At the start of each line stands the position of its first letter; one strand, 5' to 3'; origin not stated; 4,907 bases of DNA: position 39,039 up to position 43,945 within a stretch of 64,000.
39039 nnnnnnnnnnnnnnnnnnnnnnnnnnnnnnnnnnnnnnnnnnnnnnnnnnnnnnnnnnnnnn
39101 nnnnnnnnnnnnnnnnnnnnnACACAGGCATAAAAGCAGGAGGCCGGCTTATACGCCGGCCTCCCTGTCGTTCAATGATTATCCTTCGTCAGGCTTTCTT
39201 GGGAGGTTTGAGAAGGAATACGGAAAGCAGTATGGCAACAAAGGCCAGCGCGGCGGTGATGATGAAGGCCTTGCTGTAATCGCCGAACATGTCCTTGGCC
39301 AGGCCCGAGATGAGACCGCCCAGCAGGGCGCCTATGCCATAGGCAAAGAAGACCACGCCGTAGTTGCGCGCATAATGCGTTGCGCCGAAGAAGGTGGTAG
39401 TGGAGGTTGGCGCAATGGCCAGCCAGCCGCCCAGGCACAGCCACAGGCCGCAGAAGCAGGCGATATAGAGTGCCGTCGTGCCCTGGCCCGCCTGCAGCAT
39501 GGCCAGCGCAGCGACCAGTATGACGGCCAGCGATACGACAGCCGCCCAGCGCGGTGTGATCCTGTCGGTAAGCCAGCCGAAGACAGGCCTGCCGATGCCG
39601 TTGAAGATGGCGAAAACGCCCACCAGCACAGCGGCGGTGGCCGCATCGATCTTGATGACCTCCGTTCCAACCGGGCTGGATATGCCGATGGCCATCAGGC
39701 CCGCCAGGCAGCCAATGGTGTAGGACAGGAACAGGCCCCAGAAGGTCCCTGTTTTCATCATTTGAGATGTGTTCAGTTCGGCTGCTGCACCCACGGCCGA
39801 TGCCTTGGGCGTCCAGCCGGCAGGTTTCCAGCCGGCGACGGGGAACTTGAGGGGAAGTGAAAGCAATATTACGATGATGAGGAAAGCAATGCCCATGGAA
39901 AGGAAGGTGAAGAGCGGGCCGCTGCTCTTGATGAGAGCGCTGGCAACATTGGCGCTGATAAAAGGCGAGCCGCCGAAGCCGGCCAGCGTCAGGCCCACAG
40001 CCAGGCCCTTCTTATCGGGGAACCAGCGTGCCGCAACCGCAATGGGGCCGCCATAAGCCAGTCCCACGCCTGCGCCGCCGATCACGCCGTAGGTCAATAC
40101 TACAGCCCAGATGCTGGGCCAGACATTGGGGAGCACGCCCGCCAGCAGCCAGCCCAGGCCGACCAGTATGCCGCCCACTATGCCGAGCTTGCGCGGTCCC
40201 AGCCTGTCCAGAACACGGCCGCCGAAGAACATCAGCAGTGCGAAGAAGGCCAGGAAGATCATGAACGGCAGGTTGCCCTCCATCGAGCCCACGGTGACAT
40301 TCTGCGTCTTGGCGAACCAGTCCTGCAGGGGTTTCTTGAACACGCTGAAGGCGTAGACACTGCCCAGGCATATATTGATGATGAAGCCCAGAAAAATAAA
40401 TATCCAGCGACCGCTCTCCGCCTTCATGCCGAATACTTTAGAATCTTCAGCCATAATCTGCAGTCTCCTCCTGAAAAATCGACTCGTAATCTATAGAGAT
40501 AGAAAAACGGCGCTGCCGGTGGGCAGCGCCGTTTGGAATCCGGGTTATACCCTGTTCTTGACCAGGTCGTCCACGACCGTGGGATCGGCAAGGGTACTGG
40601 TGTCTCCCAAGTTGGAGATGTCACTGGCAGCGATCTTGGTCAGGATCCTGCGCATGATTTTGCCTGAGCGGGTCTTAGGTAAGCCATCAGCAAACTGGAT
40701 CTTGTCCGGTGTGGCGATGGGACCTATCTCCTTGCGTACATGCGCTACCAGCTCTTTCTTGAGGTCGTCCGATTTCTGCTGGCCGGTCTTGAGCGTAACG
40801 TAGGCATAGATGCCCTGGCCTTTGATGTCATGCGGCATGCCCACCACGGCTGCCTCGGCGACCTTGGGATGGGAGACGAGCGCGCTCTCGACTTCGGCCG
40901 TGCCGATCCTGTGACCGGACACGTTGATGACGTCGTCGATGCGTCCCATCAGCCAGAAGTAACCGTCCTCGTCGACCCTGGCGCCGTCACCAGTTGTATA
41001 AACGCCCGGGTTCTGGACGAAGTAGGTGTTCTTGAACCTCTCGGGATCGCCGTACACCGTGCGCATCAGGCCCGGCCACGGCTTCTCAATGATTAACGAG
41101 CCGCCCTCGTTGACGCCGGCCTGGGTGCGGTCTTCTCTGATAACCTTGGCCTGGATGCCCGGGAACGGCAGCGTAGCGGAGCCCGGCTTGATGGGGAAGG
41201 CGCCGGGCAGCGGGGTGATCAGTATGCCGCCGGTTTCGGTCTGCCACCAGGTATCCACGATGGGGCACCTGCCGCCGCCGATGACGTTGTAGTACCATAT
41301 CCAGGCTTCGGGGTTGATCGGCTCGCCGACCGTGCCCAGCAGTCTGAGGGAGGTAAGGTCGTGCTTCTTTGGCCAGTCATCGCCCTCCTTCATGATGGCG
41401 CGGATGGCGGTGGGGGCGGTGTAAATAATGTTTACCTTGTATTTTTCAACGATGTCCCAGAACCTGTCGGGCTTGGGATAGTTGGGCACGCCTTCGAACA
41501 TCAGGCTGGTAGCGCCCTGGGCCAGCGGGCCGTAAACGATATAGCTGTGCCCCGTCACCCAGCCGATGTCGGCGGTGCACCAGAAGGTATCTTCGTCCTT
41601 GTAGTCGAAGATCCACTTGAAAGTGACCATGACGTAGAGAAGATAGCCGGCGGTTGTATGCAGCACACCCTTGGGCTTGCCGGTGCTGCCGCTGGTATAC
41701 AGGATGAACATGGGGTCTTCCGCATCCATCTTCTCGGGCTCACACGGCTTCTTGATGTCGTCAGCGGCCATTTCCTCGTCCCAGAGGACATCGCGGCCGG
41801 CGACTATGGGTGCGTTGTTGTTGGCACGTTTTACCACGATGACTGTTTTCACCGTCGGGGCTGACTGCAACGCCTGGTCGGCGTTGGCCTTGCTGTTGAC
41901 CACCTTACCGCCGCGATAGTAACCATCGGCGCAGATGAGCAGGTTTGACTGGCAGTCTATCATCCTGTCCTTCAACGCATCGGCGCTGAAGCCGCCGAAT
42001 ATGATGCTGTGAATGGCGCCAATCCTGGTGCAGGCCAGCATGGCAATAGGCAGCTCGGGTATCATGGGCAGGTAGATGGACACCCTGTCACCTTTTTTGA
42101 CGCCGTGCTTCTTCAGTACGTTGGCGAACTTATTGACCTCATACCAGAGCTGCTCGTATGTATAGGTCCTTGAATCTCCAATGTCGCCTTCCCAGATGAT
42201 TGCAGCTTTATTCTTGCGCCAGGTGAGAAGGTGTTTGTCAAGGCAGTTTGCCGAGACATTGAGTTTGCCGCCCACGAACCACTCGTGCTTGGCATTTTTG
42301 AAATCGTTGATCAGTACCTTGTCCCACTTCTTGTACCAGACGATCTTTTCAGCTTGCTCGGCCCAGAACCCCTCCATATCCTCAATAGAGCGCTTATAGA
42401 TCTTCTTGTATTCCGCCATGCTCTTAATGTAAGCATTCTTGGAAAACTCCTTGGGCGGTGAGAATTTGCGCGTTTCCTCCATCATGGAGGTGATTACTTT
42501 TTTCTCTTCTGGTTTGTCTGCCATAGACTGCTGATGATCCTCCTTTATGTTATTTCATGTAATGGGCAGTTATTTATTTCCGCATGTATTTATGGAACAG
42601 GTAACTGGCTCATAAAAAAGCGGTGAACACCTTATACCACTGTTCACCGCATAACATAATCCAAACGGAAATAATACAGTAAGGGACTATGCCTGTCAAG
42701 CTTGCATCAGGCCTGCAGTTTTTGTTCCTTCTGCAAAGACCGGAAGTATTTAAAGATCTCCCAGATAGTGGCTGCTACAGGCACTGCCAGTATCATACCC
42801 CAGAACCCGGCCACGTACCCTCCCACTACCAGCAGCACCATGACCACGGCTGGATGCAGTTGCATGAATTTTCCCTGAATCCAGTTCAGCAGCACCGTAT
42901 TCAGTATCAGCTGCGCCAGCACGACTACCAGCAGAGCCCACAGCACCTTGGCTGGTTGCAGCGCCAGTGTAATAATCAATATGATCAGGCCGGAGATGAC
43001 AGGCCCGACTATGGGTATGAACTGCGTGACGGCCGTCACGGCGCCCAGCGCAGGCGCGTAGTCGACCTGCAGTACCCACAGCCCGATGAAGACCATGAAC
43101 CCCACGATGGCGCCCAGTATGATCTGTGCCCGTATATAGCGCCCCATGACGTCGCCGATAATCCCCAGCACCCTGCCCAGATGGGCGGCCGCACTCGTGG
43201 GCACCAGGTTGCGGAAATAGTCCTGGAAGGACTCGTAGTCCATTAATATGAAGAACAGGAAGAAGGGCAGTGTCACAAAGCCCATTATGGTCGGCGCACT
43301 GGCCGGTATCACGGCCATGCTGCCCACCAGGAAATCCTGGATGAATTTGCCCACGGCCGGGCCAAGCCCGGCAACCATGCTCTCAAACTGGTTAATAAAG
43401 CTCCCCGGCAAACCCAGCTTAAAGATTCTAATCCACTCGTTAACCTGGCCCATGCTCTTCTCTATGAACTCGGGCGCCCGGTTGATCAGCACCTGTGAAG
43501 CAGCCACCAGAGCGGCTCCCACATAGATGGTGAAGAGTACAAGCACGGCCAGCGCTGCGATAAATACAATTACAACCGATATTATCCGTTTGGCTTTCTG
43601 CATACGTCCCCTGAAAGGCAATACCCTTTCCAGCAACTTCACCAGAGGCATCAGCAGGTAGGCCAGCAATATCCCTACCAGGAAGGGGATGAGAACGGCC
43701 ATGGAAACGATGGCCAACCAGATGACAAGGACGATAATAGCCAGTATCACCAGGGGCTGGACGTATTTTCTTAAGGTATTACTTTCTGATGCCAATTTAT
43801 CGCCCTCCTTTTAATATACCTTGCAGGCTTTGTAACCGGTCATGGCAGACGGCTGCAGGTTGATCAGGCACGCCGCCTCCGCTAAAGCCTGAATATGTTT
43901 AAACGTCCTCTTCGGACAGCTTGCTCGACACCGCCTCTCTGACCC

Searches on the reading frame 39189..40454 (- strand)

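Call 33: search_protein_families(library=pfam, proteins=[window:39189-40454:-], max_evalue=0.00001)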
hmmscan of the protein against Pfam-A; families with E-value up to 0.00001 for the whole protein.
window:39189-40454:- (421 aa): 1 family
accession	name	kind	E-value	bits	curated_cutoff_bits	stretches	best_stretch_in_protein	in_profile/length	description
PF07690.21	MFS_1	-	2.3e-35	122.6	33.4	2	52-338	26-309/347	Major Facilitator Superfamily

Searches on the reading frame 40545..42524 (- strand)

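Call 33: search_protein_families(library=pfam, proteins=[window:40545-42524:-], max_evalue=0.00001)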
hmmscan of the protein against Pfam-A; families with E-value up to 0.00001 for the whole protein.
window:40545-42524:- (659 aa): 3 families
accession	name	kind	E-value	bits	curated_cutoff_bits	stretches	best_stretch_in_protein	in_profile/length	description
PF00501.34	AMP-binding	-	7.6e-87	292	29.9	1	104-488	9-381/384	AMP-binding enzyme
PF13193.12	AMP-binding_C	-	1.1e-30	106.8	24.5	1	544-622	1-76/76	AMP-binding enzyme C-terminal domain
PF16177.11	ACAS_N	-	2.9e-22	78.7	27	1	39-94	1-55/55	Acetyl-coenzyme A synthetase N-terminus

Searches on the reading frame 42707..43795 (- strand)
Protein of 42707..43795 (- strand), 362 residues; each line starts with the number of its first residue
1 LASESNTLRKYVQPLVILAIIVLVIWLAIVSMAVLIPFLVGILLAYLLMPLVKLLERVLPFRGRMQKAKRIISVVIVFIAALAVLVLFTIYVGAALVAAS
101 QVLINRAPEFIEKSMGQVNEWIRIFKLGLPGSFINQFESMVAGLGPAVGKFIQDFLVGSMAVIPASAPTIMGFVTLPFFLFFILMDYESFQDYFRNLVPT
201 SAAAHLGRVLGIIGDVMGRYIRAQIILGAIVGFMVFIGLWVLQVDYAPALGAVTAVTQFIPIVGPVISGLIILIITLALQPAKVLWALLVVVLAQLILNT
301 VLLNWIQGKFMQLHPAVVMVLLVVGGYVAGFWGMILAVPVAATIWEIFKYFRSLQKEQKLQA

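Call 64: search_protein_families(library=pfam, proteins=[window:42707-43795:-], max_evalue=1e-8)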
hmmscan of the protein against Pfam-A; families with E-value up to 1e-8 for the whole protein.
window:42707-43795:- (362 aa): 1 family
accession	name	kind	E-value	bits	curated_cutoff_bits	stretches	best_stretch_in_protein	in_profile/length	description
PF01594.21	AI-2E_transport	-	6.1e-52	177.2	34.3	1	16-351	2-326/327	AI-2E family transporter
